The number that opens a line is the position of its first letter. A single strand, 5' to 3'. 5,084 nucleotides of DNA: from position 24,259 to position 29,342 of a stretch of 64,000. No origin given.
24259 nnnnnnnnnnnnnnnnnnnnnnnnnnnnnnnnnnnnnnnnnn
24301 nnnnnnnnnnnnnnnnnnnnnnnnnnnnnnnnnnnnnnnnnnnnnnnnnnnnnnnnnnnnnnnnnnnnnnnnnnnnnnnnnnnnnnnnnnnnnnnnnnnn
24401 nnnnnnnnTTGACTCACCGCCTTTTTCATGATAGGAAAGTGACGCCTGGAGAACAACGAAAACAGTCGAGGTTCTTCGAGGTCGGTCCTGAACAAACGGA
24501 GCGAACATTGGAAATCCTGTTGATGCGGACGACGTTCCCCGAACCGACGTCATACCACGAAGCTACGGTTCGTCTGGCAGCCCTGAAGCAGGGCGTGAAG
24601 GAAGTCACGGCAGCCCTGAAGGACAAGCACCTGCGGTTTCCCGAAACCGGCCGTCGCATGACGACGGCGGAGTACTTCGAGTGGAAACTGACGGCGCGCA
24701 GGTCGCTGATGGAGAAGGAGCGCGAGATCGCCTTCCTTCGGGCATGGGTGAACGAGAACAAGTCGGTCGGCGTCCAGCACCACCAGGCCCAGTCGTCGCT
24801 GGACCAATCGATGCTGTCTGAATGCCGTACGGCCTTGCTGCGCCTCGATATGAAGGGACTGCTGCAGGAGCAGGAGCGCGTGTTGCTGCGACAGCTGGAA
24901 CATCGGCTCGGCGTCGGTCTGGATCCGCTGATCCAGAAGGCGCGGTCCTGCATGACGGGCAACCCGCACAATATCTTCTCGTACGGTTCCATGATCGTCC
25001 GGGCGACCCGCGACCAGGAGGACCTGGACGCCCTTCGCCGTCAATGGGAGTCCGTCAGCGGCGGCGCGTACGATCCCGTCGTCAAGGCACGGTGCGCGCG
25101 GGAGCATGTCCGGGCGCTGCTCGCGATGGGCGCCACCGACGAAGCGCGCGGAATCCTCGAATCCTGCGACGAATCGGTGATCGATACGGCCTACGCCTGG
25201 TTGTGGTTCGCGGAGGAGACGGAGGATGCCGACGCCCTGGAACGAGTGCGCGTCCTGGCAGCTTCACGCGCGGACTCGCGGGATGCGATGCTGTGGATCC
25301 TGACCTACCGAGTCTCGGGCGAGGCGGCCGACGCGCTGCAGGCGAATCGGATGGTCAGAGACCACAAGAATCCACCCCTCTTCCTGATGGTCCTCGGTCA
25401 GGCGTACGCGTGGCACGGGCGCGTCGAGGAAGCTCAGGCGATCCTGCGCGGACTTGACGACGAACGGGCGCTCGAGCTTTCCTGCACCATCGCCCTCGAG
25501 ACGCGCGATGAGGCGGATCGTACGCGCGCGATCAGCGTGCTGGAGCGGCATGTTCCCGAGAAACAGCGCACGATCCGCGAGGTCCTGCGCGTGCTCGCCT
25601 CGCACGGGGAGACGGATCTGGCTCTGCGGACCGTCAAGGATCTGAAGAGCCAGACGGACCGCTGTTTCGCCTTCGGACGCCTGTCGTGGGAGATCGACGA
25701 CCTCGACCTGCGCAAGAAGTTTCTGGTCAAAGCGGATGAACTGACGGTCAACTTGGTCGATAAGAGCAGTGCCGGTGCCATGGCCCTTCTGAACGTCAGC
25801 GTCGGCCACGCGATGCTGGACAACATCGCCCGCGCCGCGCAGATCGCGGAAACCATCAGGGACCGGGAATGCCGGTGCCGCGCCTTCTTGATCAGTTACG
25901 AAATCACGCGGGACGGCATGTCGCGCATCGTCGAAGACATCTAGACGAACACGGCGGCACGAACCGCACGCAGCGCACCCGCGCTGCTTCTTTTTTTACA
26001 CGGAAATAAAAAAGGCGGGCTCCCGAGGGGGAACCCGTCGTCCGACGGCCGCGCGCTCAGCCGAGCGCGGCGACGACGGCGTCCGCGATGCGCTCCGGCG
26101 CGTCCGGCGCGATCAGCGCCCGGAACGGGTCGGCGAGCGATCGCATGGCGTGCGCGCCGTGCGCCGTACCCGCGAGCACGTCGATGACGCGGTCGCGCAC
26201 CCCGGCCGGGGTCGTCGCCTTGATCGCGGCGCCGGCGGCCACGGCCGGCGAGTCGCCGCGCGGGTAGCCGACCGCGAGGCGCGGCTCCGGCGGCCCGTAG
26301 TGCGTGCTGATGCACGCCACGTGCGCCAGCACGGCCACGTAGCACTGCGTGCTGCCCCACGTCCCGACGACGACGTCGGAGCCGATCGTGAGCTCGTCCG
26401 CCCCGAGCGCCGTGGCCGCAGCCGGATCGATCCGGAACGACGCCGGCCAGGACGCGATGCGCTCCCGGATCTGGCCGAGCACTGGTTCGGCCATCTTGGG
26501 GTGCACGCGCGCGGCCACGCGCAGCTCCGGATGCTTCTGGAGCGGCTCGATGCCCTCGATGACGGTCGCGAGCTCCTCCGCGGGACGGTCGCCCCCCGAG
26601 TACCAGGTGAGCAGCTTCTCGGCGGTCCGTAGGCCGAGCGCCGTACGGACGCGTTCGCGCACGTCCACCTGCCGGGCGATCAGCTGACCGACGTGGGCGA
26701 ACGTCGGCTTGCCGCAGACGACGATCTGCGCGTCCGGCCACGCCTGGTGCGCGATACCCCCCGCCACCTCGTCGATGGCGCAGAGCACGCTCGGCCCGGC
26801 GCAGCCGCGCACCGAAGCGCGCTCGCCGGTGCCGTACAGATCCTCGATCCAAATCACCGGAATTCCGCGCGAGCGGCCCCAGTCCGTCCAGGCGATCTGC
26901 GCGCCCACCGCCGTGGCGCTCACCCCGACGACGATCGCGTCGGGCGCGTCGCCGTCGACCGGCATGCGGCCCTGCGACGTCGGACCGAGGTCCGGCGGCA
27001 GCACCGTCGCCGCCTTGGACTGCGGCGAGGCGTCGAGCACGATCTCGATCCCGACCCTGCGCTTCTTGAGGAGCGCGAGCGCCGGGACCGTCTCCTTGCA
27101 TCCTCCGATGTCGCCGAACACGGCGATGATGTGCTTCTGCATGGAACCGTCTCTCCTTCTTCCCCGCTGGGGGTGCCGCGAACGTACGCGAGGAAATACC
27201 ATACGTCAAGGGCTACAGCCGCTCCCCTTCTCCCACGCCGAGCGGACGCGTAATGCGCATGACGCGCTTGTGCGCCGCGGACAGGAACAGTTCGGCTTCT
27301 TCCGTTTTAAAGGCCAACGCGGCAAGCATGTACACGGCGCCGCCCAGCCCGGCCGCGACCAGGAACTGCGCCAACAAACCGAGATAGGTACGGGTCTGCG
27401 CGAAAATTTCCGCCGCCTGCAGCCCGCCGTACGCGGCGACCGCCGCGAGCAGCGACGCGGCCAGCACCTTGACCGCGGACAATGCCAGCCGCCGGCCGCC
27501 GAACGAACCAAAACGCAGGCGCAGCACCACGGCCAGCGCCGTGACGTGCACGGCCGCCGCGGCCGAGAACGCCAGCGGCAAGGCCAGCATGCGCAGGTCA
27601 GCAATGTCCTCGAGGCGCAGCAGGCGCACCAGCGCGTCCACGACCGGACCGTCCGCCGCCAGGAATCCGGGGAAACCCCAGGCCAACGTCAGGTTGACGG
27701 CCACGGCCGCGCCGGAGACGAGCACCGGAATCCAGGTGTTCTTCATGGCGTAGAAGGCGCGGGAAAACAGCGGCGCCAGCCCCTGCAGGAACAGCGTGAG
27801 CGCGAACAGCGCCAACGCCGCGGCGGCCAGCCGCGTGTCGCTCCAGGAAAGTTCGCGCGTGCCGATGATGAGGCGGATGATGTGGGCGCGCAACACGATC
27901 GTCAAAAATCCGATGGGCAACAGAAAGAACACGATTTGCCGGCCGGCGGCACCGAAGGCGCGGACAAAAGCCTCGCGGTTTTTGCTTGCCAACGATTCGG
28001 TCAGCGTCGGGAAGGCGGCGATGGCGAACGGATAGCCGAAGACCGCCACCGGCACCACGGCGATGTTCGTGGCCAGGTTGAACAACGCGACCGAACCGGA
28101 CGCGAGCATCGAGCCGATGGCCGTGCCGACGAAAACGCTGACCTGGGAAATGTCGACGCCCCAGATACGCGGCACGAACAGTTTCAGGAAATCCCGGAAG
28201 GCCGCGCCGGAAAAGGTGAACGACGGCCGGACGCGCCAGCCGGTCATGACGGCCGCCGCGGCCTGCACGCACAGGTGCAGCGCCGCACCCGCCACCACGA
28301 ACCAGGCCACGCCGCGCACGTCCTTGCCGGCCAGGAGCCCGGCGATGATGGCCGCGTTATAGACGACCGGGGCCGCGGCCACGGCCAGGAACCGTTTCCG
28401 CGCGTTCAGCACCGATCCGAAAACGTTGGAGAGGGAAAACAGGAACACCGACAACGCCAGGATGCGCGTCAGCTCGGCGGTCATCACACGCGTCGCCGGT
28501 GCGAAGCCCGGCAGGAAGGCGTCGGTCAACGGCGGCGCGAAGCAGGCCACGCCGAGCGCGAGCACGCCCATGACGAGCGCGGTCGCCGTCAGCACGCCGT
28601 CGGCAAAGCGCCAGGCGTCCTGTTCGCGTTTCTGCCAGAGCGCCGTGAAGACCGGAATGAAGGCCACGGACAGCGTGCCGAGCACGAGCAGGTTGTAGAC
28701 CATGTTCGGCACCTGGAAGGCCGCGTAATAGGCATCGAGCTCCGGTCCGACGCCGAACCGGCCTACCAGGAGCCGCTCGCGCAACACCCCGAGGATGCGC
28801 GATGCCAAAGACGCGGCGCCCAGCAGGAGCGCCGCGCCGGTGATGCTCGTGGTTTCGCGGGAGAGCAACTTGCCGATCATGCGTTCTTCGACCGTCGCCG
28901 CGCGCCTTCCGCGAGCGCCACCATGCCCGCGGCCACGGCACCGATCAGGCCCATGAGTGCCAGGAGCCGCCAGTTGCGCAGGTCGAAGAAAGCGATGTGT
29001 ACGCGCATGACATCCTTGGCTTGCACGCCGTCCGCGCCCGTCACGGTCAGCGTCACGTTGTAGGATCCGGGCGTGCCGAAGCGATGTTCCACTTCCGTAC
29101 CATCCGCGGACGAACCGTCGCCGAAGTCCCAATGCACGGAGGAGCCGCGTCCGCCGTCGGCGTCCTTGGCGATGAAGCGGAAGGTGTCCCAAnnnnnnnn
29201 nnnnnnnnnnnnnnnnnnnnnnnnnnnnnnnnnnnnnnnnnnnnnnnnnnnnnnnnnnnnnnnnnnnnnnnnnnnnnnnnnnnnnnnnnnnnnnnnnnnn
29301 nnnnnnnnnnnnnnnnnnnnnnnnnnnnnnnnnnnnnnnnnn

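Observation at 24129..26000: Plus-strand two-gene cassette bracketed by two identical 33-nt terminator copies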

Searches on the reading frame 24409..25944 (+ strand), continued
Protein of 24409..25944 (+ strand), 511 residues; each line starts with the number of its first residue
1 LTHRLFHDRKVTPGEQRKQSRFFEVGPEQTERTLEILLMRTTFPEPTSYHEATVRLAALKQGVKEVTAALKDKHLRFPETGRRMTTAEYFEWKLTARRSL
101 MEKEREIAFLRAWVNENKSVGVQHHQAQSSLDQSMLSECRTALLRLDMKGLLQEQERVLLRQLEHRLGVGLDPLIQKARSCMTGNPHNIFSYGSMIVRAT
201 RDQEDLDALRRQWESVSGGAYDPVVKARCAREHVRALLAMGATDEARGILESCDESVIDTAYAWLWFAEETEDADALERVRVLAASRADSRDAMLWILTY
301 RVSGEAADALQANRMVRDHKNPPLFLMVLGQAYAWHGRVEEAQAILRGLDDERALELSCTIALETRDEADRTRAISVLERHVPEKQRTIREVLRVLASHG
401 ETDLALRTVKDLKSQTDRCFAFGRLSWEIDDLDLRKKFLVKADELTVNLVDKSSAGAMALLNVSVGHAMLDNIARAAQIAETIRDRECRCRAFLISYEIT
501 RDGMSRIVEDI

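Call 73: fold_search(model_id=the predicted structure, library=viral)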
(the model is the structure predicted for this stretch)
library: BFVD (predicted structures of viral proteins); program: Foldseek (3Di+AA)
matches with E <= 10: 431; with E <= 0.001: 0
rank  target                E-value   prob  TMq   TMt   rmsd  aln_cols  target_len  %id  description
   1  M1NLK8                4.2e-03  1.00  0.27  0.35  15.7       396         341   11  Repeat protein [Moumouvirus goulette]
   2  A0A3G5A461            4.4e-03  1.00  0.27  0.28  26.2       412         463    9  RING-type domain-containing protein [Harvfovirus sp.]
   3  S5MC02                1.2e-02  0.99  0.25  0.27  24.1       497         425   12  (no name in the UniProt tables at hand)
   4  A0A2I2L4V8            1.2e-02  0.99  0.26  0.25  30.1       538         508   13  Tetratricopeptide repeat protein [Orpheovirus IHUMI-LCC2]
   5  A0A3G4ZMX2            1.5e-02  0.98  0.24  0.16  30.7       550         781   11  RING-type domain-containing protein [Terrestrivirus sp.]
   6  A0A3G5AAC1            2.5e-02  0.99  0.28  0.29  24.5       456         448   14  UDP-N-acetylglucosamine--peptide N-acetylglucosaminyltransferase SPINDLY [Hyperionvirus sp.]
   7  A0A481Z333            3.9e-02  0.97  0.30  0.29  24.7       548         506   10  TupA-like ATPgrasp [Pithovirus LCPAC102]
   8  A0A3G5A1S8            8.4e-02  0.60  0.15  0.18  22.4       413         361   13  Sel1 repeat family protein [Harvfovirus sp.]
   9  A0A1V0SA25            9.1e-02  0.44  0.17  0.14  27.9       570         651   12  Ankyrin repeat protein [Catovirus CTV1]
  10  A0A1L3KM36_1          9.5e-02  0.15  0.11  0.07  24.1       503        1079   13  (no name in the UniProt tables at hand)
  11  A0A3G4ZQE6            9.9e-02  0.94  0.30  0.31  20.1       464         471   13  TPR repeat protein [Barrevirus sp.]
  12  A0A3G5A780            1.0e-01  0.94  0.23  0.29  12.8       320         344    9  Tetratricopeptide repeat protein [Hyperionvirus sp.]
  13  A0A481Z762            1.2e-01  0.96  0.32  0.35  12.5       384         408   12  F-box domain-containing protein [Pithovirus LCPAC304]
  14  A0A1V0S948            1.3e-01  0.87  0.23  0.26  28.4       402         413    8  TPR repeat protein [Catovirus CTV1]
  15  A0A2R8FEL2            1.4e-01  0.80  0.19  0.25  13.0       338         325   16  Uncharacterized protein [Brazilian cedratvirus IHUMI]
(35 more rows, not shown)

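Call 89: find_encoding_contigs(protein=P0005, flank=8000, max_places=6)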
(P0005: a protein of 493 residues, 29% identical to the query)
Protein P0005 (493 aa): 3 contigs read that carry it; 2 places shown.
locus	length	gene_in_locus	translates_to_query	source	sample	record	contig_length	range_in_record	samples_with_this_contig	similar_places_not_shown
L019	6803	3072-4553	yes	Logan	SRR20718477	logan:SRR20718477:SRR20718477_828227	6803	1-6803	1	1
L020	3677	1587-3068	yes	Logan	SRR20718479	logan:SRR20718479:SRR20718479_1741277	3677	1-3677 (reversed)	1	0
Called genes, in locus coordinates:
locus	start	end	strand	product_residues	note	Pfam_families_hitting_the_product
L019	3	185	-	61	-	?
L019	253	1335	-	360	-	PF13439:Glyco_transf_4, PF13579:Glyco_trans_4_4, PF20706:GT4-conflict, PF00534:Glycos_transf_1, PF13692:Glyco_trans_1_4, PF13524:Glyco_trans_1_2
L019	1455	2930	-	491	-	PF01943:Polysacc_synt, PF13440:Polysacc_synt_3, PF03023:MurJ (weak)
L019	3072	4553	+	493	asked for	-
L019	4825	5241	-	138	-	-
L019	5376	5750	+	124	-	-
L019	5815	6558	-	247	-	-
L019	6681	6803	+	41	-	?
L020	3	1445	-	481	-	?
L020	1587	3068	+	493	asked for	-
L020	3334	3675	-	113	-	?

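Call 102: search_dna_similar(query=window:24508-25944:+, collection=phages, mode=protein, max_evalue=0.001, max_rows=15)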
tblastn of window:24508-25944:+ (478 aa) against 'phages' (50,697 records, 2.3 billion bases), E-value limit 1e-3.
No match.

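Call 103: search_dna_similar(query=window:24508-25944:+, collection=plasmids, mode=protein, max_evalue=0.001, max_rows=15)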
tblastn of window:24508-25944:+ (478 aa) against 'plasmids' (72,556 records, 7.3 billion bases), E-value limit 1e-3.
No match.

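Call 104: search_protein_families(library=phrogs, proteins=[L014:10681-12831:+, L014:12835-14220:+, L014:2824-4824:+, L014:5904-6887:+, L014:8437-8853:+, L014:9321-9938:+, L014:14230-14679:+, L014:1687-2820:+], max_evalue=0.001)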
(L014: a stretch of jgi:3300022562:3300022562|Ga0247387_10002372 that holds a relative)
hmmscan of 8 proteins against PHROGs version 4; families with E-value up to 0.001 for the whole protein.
L014:10681-12831:+ (716 aa): 1 family
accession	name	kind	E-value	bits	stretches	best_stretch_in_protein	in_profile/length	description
phrog_4757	-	unknown function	2.6e-09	37.7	1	572-703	216-347/359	-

L014:12835-14220:+ (461 aa): 1 family
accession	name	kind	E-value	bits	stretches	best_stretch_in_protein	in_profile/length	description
phrog_3329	-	unknown function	0.0002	21.2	1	20-84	214-277/440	-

L014:2824-4824:+ (666 aa): 6 families
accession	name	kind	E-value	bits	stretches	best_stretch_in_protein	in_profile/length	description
phrog_62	-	DNA, RNA and nucleotide metabolism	2.3e-112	377.8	1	73-642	682-1146/1881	DNA helicase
phrog_29996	-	unknown function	3.1e-20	72.8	1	243-631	794-1167/1189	-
phrog_24008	-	DNA, RNA and nucleotide metabolism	5.6e-14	52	2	529-645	863-978/1006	helicase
phrog_16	-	DNA, RNA and nucleotide metabolism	2e-12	47.2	1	103-328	266-424/986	DNA helicase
phrog_11354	-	unknown function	6.4e-11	43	1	542-623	17-99/116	-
phrog_2630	-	unknown function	0.00089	19.6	0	263-308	101-143/326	-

L014:5904-6887:+ (327 aa): 3 families
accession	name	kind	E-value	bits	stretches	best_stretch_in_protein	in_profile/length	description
phrog_5696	-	unknown function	3.8e-10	40.6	1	111-201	102-204/250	-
phrog_2713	-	unknown function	8.2e-08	32.7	1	114-174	179-236/520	-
phrog_16674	-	other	0.00082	18.1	0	119-170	398-448/1364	DNA methyltransferase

L014:8437-8853:+ (138 aa): 0 families

L014:9321-9938:+ (205 aa): 6 families
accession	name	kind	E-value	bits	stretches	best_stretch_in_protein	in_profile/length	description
phrog_799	-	other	1e-28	101.7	1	2-185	202-372/458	DNA methyltransferase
phrog_32703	-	unknown function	6.2e-10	39.4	1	9-124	6-113/480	-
phrog_9133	-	unknown function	1.8e-08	33.7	1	10-123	732-843/1259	-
phrog_15406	-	other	1.4e-05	23.3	1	13-111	1250-1340/2789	DNA methyltransferase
phrog_6263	-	other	2.2e-05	24.3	1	10-112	390-483/548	DNA methyltransferase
phrog_31814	-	other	2.7e-05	25.3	1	9-70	6-62/95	DNA methyltransferase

L014:14230-14679:+ (149 aa): 0 families

L014:1687-2820:+ (377 aa): 0 families

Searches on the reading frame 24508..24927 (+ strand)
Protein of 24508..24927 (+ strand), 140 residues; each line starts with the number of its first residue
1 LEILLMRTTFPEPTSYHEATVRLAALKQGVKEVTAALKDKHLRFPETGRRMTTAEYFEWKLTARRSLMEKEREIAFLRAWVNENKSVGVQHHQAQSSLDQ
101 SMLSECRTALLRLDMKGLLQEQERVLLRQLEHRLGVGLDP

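Call 93: search_solved_structures(query=A8, max_evalue=1)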
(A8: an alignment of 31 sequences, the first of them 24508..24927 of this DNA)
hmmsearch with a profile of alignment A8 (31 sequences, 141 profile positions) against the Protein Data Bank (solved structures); distinct sequences matched with E-value up to 1: 1.
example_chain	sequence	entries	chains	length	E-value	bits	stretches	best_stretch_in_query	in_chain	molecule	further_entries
9cc5_A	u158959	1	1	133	0.21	14.9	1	39-127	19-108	Amylin-NHO-22 Binder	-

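Call 94: search_protein_families(library=phrogs, alignment_id=A8, max_evalue=0.01)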
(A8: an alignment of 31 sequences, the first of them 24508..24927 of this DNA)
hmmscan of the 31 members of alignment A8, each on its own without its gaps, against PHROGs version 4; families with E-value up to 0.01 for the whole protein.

A. member 1, window:24508-24927:+ (140 aa): 0 families

B. families by the number of members that match (of 31 scanned): 1 family
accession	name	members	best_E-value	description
phrog_21001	-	1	0.0037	-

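Call 95: search_protein_families(library=pfam, alignment_id=A8, max_evalue=0.01)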
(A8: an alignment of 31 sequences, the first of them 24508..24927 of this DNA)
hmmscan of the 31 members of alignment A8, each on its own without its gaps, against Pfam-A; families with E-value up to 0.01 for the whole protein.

A. member 1, window:24508-24927:+ (140 aa): 0 families

B. families by the number of members that match (of 31 scanned): 5 families
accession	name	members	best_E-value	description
PF06476.17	DUF1090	1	0.0023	Protein of unknown function (DUF1090)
PF11328.14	DUF3130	1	0.0043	Protein of unknown function (DUF3130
PF10764.14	Gin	1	0.0065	Inhibitor of sigma-G Gin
PF24441.1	DUF7560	1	0.0074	Family of unknown function (DUF7560)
PF13069.11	DUF3933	1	0.0081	Protein of unknown function (DUF3933)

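Call 96: predict_structure(alignment_id=A8)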
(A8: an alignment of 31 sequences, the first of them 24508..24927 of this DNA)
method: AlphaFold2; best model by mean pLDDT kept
length: 140 residues; sequences in the alignment: 31
mean_pLDDT: 91.7   pTM: 0.66
mean pLDDT of the five models: 91.7, 90.8, 90.5, 89.6, 86.8
residues with pLDDT >= 90: 111; 70-90: 21; 50-70: 8; < 50: 0
segments of 3 or more residues with pLDDT < 50: none
pLDDT, mean of each block of 10 residues (from residue 1): 78 95 98 97 97 97 97 97 85 76 95 98 96 78
secondary structure, 60 per line:
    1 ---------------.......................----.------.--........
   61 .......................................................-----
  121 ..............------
elements in order: H16-38 H53-115 H121-134

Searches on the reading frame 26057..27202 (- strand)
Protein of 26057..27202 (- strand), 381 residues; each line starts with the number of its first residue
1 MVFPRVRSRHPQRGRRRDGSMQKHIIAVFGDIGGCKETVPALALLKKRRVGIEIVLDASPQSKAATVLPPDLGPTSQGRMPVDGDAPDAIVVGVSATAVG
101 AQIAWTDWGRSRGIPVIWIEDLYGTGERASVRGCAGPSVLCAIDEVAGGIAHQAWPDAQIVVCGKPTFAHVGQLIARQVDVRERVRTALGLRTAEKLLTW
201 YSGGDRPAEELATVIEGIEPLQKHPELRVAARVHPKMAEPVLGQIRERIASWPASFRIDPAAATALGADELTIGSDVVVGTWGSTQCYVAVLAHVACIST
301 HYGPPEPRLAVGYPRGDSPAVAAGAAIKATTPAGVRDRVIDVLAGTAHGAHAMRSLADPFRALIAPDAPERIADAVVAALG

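Call 6: search_protein_families(library=pfam, proteins=[window:26057-27202:-], max_evalue=0.1)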
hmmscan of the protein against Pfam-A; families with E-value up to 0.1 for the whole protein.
window:26057-27202:- (381 aa): 0 families

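Call 12: find_encoding_contigs(protein=window:26057-27202:-, flank=10000, max_places=10)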
Protein window:26057-27202:- (381 aa): no gene with exactly this product is on record in the collection.

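Call 62: search_protein_families(library=padloc, proteins=[window:26057-27202:-], max_evalue=0.01)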
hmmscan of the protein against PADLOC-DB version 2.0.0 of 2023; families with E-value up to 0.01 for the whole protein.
window:26057-27202:- (381 aa): 0 families

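Call 64: search_protein_families(library=ncbifam, proteins=[window:26057-27202:-], max_evalue=0.01)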
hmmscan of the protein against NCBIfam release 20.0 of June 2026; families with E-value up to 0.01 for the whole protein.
window:26057-27202:- (381 aa): 0 families

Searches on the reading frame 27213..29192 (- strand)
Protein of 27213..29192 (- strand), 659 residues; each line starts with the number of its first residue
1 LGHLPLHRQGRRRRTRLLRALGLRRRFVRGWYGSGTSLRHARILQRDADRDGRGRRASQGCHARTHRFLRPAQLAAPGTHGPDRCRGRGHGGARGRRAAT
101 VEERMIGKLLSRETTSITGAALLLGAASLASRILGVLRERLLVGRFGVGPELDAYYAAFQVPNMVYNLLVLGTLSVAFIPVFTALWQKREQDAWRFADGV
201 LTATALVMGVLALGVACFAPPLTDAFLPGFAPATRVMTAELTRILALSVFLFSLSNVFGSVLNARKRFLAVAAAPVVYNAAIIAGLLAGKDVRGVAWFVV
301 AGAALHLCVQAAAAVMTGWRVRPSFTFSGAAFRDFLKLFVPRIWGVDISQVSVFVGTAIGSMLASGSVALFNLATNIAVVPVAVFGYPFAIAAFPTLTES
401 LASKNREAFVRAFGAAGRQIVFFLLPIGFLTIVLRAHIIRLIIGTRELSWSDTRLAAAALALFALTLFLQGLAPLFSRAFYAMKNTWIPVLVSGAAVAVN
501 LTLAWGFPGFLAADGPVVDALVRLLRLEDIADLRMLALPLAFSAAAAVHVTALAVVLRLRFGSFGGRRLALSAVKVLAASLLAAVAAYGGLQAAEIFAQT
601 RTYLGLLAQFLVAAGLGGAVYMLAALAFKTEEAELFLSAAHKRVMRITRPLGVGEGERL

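Call 6: search_protein_families(library=pfam, proteins=[window:27213-29192:-], max_evalue=0.1)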
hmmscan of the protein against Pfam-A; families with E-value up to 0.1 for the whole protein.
window:27213-29192:- (659 aa): 2 families
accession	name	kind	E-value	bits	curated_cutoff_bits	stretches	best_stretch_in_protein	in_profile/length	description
PF03023.19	MurJ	-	8.7e-67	226.1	27.4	1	146-591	5-433/451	Lipid II flippase MurJ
PF01554.23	MatE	-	0.00045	20.4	24.9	1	354-505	14-160/161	MatE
